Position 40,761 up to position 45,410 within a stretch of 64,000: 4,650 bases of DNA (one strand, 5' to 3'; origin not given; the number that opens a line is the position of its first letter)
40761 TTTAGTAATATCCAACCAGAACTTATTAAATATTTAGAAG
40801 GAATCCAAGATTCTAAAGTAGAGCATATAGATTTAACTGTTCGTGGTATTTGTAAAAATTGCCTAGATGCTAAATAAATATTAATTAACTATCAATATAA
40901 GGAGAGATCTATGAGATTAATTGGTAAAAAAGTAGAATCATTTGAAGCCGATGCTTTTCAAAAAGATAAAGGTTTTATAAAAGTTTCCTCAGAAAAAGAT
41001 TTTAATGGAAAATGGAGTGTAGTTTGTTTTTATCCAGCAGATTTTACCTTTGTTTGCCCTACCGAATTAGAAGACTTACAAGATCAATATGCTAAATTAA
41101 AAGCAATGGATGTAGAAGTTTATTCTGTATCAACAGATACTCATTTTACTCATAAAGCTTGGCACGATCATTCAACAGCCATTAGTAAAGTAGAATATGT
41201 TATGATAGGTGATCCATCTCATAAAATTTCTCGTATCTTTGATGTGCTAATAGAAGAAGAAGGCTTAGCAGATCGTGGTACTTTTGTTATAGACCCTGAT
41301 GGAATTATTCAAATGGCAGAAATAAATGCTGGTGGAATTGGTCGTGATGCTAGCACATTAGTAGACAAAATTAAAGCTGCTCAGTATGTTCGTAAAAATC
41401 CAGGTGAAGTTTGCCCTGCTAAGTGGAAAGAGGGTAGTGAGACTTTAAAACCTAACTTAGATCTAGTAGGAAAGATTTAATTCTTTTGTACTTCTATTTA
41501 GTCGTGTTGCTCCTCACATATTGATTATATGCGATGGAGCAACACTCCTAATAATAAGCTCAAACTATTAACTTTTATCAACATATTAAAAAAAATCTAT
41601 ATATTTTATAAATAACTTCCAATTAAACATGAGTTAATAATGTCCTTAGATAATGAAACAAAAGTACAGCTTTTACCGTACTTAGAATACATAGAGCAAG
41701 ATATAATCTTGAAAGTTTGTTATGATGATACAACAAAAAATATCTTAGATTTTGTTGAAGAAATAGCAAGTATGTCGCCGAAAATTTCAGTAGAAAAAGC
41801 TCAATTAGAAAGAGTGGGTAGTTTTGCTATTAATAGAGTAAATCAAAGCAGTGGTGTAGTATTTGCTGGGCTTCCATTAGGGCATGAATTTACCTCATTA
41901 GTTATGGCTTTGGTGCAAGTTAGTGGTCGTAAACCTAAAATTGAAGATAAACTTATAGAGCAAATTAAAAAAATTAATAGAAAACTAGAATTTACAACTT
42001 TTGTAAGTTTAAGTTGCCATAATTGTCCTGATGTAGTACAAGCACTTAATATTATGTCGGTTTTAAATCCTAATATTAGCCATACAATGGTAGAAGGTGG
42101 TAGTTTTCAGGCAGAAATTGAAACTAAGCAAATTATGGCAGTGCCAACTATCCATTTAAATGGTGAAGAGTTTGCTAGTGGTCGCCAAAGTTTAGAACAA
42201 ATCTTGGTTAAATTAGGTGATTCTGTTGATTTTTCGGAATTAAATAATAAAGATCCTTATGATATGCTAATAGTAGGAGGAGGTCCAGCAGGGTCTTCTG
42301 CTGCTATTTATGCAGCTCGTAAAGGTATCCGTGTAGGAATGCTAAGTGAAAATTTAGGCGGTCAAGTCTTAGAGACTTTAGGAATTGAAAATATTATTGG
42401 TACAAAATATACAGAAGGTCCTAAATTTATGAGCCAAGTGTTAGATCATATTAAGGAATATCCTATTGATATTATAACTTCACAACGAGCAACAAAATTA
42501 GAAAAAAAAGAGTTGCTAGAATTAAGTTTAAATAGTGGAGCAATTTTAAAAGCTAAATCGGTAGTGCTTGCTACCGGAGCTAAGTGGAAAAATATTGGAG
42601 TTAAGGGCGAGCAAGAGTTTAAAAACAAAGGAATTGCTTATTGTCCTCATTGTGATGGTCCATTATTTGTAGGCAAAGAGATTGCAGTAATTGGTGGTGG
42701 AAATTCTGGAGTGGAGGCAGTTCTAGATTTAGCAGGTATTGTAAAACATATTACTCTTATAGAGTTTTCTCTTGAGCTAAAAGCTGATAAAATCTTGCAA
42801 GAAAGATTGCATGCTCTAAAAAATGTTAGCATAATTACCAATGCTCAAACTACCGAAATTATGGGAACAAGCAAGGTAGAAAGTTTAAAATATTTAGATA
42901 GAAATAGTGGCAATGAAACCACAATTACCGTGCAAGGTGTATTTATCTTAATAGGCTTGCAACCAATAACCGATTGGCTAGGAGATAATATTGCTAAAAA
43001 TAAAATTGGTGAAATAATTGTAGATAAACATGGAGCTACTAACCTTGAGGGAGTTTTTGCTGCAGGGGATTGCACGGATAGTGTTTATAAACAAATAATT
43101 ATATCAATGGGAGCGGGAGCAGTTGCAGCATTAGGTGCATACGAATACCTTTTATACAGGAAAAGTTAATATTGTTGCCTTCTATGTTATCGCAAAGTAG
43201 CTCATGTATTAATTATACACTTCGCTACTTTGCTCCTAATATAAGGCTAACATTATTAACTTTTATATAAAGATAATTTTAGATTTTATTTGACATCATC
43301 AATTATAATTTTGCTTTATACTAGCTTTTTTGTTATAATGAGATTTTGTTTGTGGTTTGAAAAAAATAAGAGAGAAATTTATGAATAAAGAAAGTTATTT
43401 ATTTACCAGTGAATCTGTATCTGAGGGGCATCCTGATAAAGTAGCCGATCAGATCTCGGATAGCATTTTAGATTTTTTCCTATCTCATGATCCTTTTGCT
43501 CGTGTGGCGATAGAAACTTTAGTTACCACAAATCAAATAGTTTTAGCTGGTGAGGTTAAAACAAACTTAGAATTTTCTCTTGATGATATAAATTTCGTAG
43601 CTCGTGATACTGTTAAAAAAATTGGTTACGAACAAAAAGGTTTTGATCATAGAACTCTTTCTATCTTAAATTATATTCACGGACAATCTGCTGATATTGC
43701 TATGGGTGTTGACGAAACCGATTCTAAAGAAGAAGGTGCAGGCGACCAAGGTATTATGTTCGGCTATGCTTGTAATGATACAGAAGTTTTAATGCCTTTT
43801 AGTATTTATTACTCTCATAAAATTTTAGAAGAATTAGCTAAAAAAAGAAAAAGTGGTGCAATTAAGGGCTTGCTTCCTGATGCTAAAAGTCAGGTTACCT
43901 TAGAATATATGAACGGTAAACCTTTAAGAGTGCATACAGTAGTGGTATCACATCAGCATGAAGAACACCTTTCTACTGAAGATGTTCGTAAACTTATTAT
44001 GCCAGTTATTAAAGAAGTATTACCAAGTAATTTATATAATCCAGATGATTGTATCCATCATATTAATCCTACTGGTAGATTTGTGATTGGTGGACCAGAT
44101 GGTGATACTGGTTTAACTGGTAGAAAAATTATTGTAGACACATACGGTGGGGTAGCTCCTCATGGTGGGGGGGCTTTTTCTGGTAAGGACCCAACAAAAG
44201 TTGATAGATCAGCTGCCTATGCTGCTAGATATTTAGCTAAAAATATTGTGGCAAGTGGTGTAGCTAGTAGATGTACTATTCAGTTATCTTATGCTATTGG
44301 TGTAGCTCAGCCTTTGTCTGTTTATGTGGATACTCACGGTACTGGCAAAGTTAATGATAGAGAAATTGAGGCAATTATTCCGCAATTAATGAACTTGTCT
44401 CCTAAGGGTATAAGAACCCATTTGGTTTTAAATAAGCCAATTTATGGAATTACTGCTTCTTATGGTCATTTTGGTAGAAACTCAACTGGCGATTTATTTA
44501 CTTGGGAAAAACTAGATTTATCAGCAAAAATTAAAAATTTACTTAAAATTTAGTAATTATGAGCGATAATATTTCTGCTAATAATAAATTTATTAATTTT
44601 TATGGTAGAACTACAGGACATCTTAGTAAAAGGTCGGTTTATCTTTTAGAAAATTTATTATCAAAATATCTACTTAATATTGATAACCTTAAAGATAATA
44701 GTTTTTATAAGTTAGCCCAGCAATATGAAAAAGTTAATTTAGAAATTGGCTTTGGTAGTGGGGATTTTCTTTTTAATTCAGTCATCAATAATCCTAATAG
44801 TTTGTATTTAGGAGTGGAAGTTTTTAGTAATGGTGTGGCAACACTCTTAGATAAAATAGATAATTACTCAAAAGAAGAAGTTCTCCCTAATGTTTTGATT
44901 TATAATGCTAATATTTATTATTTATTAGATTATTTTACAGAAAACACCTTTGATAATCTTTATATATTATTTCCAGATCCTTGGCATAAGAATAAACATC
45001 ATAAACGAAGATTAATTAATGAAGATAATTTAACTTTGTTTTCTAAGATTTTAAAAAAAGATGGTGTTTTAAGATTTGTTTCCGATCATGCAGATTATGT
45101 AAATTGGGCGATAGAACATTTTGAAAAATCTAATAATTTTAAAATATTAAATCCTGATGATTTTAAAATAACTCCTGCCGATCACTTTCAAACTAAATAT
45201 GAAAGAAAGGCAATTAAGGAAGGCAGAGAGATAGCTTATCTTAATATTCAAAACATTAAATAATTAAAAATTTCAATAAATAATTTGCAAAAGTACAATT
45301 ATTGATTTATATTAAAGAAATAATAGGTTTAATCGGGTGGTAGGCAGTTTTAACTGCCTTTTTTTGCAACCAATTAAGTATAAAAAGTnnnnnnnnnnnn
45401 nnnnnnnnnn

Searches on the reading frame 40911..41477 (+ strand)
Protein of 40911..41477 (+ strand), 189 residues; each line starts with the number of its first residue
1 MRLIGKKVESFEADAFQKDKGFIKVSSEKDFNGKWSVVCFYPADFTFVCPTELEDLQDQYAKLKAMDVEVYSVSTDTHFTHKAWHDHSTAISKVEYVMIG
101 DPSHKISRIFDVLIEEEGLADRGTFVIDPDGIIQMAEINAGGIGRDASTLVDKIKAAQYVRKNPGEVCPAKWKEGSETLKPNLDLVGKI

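Call 82: search_protein_families(library=pfam, proteins=[window:40911-41477:+], max_evalue=0.001)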
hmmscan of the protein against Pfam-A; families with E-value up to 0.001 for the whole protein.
window:40911-41477:+ (189 aa): 4 families
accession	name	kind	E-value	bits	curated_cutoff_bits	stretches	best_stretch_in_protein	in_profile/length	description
PF00578.27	AhpC-TSA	-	1.8e-34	118.8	26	1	4-134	1-122/124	AhpC/TSA family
PF08534.16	Redoxin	-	2.2e-12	47.4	26.6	1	18-139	13-134/148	Redoxin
PF10417.14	1-cysPrx_C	-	3e-06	27.5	21.1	1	156-181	1-29/41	C-terminal domain of 1-Cys peroxiredoxin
PF02630.20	SCO1-SenC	-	0.00012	22.4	22.8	1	25-76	13-66/134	SCO1/SenC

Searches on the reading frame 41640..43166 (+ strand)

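Call 82: search_protein_families(library=pfam, proteins=[window:41640-43166:+], max_evalue=0.001)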
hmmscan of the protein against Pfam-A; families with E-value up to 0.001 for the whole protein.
window:41640-43166:+ (509 aa): 11 families
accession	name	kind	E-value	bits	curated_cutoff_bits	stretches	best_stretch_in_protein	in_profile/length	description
PF07992.20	Pyr_redox_2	-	2.9e-45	155.4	26.1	1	207-492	1-290/291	Pyridine nucleotide-disulphide oxidoreductase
PF13738.12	Pyr_redox_3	-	9.3e-16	58.4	30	1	256-476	76-305/305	Pyridine nucleotide-disulphide oxidoreductase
PF00070.33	Pyr_redox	-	2.7e-13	50.7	22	1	348-417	2-78/82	Pyridine nucleotide-disulphide oxidoreductase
PF01134.28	GIDA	-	1.2e-09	38.2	22.1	1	208-239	1-32/391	Glucose inhibited division protein A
PF13192.12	Thioredoxin_3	-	5.6e-09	36.3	24.8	1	122-191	6-73/76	Thioredoxin domain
PF12831.13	FAD_oxidored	-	2.7e-07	30.7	27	1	208-254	1-48/416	FAD dependent oxidoreductase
PF01266.30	DAO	-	1.1e-05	25.5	27.9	0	208-238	1-31/353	FAD dependent oxidoreductase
PF03486.20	HI0933_like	-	2.1e-05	24.6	50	0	208-237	2-31/244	HI0933-like protein Rossmann domain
PF00890.30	FAD_binding_2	-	0.0004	20.1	20.4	0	208-236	1-29/414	FAD binding domain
PF01262.27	AlaDh_PNT_C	-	0.00061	19.7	23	0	205-238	27-60/214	Alanine dehydrogenase/PNT, C-terminal domain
PF01946.23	Thi4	-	0.00062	19.5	26.2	0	198-239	9-51/235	Thi4 family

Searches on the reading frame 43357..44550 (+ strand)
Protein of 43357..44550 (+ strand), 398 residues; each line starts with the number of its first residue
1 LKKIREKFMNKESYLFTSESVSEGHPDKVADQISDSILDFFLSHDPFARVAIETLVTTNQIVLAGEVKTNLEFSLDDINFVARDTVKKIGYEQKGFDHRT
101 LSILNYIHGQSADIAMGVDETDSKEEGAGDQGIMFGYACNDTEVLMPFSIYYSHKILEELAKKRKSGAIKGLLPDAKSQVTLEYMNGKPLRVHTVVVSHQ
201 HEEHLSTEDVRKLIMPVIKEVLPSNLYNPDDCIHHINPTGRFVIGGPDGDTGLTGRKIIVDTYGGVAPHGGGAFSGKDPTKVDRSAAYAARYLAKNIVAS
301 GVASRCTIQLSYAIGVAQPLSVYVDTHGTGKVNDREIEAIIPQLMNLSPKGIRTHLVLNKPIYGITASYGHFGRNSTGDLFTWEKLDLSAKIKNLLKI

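Call 82: search_protein_families(library=pfam, proteins=[window:43357-44550:+], max_evalue=0.001)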
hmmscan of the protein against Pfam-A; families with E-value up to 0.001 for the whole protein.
window:43357-44550:+ (398 aa): 3 families
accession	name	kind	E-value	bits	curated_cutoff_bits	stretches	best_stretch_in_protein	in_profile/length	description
PF02773.21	S-AdoMet_synt_C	-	9.5e-64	213.9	25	1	244-385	1-138/138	S-adenosylmethionine synthetase, C-terminal domain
PF02772.21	S-AdoMet_synt_M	-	1.2e-41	142.1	29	1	125-242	1-120/120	S-adenosylmethionine synthetase, central domain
PF00438.25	S-AdoMet_synt_N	-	1.5e-36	125.3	33.1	1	14-112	2-99/99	S-adenosylmethionine synthetase, N-terminal domain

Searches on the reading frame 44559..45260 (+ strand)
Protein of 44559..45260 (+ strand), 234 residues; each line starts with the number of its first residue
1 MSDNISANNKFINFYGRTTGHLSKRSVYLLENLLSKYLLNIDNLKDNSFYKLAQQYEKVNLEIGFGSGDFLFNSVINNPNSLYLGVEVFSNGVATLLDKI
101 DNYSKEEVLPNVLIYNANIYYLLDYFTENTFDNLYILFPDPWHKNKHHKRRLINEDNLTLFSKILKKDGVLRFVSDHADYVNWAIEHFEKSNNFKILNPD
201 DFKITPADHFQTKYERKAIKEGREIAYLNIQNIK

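Call 82: search_protein_families(library=pfam, proteins=[window:44559-45260:+], max_evalue=0.001)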
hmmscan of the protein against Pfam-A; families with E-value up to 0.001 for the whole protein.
window:44559-45260:+ (234 aa): 2 families
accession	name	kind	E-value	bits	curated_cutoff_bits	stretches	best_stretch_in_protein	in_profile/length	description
PF02390.23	Methyltransf_4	-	5.3e-45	153.4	24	1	58-226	3-171/173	Putative methyltransferase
PF24675.1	NpmA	-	8.4e-08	32.2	60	1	43-139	10-105/214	16S rRNA (adenine(1408)-N(1))-methyltransferase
